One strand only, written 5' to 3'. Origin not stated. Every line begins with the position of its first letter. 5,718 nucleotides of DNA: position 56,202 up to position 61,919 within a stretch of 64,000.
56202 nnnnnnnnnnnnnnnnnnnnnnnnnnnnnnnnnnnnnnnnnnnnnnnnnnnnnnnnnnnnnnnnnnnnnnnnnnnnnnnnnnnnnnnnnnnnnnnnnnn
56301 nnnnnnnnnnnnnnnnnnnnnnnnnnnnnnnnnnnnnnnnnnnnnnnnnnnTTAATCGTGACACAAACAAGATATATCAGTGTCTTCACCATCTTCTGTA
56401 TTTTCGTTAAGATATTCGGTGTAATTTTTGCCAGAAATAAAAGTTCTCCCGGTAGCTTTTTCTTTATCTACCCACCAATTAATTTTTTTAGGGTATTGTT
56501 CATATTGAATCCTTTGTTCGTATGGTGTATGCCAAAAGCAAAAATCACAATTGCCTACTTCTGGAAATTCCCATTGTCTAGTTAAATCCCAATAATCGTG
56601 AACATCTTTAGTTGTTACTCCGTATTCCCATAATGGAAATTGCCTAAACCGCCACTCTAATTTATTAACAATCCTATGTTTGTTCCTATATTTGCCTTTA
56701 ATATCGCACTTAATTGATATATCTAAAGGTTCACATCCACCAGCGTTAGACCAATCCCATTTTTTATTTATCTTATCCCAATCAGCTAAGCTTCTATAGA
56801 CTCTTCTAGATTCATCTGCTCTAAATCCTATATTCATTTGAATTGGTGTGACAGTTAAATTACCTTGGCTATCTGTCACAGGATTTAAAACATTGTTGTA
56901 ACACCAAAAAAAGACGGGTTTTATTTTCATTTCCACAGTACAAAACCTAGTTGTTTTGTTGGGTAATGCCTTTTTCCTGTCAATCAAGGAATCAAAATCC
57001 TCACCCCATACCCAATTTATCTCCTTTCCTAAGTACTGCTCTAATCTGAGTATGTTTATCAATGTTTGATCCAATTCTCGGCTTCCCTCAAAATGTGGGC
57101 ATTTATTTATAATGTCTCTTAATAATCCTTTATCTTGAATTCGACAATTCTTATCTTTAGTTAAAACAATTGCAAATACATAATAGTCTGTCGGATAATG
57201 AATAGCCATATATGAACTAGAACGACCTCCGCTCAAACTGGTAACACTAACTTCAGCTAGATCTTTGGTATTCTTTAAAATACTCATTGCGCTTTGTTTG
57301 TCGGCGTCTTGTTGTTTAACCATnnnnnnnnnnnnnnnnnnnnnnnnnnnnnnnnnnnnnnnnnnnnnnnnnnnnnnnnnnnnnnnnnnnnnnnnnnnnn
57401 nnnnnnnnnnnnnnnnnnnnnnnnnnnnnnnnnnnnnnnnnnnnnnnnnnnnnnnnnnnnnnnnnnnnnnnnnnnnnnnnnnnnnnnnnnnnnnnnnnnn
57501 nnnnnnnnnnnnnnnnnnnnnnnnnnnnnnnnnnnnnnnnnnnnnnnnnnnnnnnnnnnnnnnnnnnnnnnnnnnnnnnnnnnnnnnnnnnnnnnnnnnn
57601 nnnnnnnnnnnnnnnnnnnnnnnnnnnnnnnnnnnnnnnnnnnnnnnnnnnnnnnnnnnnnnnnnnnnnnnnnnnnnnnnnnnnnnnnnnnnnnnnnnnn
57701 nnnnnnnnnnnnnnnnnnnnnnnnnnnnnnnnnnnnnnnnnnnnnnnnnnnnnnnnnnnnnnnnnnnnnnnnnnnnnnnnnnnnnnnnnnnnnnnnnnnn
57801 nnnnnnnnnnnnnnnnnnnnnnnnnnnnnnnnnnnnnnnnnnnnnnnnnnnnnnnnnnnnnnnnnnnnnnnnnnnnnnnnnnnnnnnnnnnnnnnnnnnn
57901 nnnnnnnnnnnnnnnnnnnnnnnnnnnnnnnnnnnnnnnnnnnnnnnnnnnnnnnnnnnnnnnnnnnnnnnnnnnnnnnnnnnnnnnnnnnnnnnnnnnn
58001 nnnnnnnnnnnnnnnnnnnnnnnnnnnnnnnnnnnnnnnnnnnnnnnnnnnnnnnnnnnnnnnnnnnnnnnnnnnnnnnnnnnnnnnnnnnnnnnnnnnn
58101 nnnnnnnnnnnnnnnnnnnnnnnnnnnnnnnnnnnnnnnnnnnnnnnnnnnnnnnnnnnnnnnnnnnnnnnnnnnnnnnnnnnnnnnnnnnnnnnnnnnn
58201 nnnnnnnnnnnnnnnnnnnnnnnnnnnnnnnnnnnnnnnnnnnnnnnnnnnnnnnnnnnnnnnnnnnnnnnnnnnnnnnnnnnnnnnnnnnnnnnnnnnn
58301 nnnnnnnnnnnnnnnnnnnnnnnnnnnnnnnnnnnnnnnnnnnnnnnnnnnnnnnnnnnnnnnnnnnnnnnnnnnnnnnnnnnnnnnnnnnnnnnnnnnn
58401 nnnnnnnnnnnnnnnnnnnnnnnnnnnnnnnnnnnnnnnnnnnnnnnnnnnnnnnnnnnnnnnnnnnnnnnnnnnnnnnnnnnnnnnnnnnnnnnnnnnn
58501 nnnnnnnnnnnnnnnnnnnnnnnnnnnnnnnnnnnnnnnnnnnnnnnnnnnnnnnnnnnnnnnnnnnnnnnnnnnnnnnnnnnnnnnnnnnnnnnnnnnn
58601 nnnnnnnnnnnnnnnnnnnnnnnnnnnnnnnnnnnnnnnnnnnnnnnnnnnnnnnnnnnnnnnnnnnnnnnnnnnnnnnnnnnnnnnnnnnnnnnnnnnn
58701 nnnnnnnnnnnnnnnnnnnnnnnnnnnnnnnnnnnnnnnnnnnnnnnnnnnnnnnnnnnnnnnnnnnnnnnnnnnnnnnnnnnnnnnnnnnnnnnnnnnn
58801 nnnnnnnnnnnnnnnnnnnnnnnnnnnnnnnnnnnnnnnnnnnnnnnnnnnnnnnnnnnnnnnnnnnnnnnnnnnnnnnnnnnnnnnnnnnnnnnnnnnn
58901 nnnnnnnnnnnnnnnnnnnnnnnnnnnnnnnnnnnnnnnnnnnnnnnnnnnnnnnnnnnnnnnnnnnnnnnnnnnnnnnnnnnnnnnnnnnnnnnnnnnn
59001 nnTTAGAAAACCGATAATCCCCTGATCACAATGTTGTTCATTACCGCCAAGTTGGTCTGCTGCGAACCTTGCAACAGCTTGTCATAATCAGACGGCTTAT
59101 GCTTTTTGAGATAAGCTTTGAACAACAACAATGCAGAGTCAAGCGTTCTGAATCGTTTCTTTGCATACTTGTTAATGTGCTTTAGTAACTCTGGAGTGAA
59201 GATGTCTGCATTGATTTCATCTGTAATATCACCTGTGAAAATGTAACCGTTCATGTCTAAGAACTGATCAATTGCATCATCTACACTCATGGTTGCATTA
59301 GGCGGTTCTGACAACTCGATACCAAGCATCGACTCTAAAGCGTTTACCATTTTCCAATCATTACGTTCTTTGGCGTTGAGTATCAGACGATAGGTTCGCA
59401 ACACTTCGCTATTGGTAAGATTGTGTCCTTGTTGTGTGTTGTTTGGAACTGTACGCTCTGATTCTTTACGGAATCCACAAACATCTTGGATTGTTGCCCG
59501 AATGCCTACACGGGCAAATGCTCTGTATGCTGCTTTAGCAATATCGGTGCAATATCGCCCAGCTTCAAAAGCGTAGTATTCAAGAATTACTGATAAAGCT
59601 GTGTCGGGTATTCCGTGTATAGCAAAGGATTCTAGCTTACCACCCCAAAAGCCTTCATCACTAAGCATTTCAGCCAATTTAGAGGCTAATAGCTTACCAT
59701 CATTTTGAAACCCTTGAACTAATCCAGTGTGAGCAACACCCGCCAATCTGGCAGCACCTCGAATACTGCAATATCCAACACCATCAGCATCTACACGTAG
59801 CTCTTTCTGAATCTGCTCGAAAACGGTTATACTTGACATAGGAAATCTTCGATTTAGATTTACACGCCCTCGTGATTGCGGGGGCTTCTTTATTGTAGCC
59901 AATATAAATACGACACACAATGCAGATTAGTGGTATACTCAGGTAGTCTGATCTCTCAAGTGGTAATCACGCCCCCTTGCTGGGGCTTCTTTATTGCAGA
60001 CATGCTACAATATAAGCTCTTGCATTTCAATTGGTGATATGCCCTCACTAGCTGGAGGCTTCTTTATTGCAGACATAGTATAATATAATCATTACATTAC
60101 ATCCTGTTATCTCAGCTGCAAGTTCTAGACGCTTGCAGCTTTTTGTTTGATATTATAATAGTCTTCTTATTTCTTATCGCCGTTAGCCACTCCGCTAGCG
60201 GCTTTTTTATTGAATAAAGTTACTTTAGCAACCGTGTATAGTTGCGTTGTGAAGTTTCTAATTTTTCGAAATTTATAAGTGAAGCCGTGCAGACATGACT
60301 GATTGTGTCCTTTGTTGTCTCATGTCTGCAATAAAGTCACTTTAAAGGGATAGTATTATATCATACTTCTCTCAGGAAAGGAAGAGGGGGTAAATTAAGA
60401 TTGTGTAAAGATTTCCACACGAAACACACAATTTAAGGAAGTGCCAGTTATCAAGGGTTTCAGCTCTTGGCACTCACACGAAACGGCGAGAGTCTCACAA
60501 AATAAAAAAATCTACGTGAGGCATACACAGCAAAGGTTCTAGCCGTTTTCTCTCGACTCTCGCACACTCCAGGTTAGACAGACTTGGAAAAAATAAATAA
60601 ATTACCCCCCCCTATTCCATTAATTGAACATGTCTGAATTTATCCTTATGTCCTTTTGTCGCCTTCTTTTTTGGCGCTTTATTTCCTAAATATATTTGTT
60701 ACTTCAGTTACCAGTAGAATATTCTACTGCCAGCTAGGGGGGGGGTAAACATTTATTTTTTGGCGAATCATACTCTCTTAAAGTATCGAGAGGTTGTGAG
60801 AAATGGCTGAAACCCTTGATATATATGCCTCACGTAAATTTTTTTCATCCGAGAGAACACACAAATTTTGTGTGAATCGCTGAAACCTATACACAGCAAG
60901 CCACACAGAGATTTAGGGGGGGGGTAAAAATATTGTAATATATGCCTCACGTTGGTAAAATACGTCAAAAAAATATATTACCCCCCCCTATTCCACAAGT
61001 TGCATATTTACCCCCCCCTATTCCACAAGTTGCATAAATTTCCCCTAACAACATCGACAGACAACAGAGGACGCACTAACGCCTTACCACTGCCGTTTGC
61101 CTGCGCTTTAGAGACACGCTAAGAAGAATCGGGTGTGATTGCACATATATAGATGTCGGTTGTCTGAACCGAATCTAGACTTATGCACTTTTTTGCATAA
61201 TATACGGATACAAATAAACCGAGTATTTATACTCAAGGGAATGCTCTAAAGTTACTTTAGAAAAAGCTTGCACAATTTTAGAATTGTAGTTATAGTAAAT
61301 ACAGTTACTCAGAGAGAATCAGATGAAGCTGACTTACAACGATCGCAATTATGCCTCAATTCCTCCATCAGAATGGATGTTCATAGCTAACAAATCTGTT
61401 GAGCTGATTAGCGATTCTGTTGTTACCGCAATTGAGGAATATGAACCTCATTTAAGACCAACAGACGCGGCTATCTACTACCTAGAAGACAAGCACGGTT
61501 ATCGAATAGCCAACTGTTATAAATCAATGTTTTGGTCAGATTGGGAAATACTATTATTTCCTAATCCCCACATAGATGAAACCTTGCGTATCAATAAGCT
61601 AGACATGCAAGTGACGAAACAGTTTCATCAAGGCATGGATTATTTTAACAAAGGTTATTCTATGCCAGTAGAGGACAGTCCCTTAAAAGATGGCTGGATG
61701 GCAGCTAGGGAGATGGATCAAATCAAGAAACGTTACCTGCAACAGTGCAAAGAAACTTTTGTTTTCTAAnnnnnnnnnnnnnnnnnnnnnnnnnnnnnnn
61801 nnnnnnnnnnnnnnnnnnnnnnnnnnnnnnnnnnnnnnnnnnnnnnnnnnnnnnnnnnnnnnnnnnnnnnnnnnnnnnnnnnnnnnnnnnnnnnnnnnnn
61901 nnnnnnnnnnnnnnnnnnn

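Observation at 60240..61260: Repeat-dense 1-kb non-coding locus with five C8/G9 tracts, a 30-bp tandem repeat and nested inverted repeats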

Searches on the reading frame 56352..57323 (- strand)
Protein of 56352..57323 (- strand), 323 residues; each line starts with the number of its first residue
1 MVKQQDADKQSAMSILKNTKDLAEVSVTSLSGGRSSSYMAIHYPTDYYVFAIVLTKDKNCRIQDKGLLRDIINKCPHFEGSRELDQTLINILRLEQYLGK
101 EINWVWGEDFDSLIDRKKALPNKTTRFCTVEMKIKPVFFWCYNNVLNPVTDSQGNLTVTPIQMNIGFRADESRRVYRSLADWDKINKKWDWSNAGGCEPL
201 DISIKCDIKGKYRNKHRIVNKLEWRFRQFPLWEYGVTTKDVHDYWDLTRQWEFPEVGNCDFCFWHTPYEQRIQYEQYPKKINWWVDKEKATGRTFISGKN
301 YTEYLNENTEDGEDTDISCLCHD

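Call 10: search_protein_families(library=phrogs, proteins=[window:56352-57323:-])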
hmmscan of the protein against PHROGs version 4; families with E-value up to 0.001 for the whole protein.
window:56352-57323:- (323 aa): 1 family
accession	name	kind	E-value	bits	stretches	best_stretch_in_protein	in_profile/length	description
phrog_424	-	moron, auxiliary metabolic gene and host takeover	1.5e-22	81.2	1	10-307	147-381/460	phosphoadenosine phosphosulfate reductase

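Call 13: search_protein_families(library=pfam, proteins=[window:56352-57323:-], max_evalue=0.01)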
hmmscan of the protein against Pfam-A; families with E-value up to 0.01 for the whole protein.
window:56352-57323:- (323 aa): 0 families

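Call 27: find_related_loci(query=window:56352-57323:-, collection=viral_contigs, flank=10000)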
Query window:56352-57323:- (323 aa) in viral_contigs; peptide patterns used: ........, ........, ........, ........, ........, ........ (x = any residue, [..] = any of these).
8 stretches matched a pattern, but none encodes a relative of the query by tblastn (E <= 1e-3).

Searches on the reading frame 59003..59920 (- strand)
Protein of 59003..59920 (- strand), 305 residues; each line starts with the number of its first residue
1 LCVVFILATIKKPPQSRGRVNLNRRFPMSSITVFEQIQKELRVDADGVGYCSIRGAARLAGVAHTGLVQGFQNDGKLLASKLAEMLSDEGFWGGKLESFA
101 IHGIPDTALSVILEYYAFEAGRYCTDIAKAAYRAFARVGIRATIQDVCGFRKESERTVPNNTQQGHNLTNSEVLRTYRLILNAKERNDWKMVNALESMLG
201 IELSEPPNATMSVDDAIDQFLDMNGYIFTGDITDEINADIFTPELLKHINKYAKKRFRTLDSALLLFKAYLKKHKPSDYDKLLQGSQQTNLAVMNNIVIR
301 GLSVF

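Call 10: search_protein_families(library=phrogs, proteins=[window:59003-59920:-])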
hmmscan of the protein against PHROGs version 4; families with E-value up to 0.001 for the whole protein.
window:59003-59920:- (305 aa): 1 family
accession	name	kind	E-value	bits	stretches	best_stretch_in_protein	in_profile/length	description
phrog_6287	-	moron, auxiliary metabolic gene and host takeover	6.4e-11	43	1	40-155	25-151/304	BstA abortive infection system, replication inhibitor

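Call 13: search_protein_families(library=pfam, proteins=[window:59003-59920:-], max_evalue=0.01)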
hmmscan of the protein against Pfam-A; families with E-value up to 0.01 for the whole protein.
window:59003-59920:- (305 aa): 0 families

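Call 20: find_related_loci(query=window:59003-59920:-, collection=viral_contigs, flank=10000)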
Query window:59003-59920:- (305 aa) in viral_contigs; peptide patterns used: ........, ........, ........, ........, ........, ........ (x = any residue, [..] = any of these).
16 stretches matched a pattern; 10 encode a relative of the query (tblastn E <= 1e-3); 10 distinct loci.
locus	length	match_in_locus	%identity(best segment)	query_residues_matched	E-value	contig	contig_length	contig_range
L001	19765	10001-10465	32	40-183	2e-15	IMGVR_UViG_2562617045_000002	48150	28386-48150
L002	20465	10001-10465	32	40-183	2e-15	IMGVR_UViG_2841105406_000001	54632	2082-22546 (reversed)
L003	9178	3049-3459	31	46-185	1e-13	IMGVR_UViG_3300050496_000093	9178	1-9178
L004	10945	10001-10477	30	28-167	5e-10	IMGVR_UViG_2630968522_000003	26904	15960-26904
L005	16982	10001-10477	30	28-167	5e-10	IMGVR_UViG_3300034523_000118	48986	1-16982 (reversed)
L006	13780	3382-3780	30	41-167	6e-10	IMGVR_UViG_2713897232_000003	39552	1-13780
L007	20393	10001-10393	30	37-150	6e-9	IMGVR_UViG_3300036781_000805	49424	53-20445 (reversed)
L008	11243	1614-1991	28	26-144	1e-8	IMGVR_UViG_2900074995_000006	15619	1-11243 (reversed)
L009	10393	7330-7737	29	40-167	3e-8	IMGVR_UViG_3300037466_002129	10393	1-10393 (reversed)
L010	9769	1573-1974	29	41-167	6e-8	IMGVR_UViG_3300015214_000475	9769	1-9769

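Call 24: find_encoding_contigs(protein=window:59003-59851:-, flank=10000, max_places=10)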
Protein window:59003-59851:- (282 aa): no gene with exactly this product is on record in the collection.

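Call 79: search_protein_families(library=pfam, proteins=[window:59003-59839:-], max_evalue=0.01)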
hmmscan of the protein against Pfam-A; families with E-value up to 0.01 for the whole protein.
window:59003-59839:- (278 aa): 0 families

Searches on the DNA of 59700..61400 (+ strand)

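Call 4: search_dna_similar(query=window:59900-61400:+, collection=phages, mode=near, max_rows=30)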
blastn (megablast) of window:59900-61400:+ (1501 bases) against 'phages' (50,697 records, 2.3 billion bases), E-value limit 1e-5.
No match.

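Call 9: search_dna_similar(query=window:60200-61300:+, collection=phages, mode=distant, max_rows=30)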
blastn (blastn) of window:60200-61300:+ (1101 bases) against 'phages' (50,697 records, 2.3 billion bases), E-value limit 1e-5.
No match.

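Call 56: search_rna_families(source=window, start=59700, end=61400, threshold=evalue, max_evalue=5)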
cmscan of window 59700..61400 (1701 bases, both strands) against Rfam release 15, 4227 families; matches with E-value up to 5: 2.
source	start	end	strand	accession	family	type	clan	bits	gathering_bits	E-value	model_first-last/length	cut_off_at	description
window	60326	60375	-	RF00315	snoJ33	Gene; snRNA; snoRNA; CD-box;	-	18.2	45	1.7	1-81/81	no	Small nucleolar RNA J33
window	60412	60564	-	RF02840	Ref68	Gene; sRNA;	-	14.9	44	2.3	1-124/124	no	Enterococcus sRNA 68 (Lacto-3 RNA)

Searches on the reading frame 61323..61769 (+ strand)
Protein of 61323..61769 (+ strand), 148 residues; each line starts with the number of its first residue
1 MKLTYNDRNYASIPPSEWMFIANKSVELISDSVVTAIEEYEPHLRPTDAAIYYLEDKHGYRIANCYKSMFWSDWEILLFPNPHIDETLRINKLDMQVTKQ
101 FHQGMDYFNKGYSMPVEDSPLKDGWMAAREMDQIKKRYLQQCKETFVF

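Call 10: search_protein_families(library=phrogs, proteins=[window:61323-61769:+])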
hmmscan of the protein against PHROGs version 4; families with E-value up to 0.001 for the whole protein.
window:61323-61769:+ (148 aa): 0 families

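Call 13: search_protein_families(library=pfam, proteins=[window:61323-61769:+], max_evalue=0.01)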
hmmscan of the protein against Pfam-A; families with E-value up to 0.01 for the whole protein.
window:61323-61769:+ (148 aa): 0 families

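Call 23: find_encoding_contigs(protein=window:61323-61769:+, flank=10000, max_places=10)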
Protein window:61323-61769:+ (148 aa): 2 contigs read that carry it; 1 place shown.
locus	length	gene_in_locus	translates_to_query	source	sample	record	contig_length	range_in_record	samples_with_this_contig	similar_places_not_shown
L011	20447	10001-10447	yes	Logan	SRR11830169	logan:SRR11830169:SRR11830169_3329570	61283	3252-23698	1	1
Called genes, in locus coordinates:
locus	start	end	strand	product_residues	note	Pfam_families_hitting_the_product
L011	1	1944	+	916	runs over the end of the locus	-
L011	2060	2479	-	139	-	-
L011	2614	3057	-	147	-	-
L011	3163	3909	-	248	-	-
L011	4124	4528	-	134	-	-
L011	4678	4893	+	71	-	-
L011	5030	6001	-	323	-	-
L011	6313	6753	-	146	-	-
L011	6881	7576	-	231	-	-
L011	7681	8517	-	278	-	-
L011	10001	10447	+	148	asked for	-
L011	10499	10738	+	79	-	-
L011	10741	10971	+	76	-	-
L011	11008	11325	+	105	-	-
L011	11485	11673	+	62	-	-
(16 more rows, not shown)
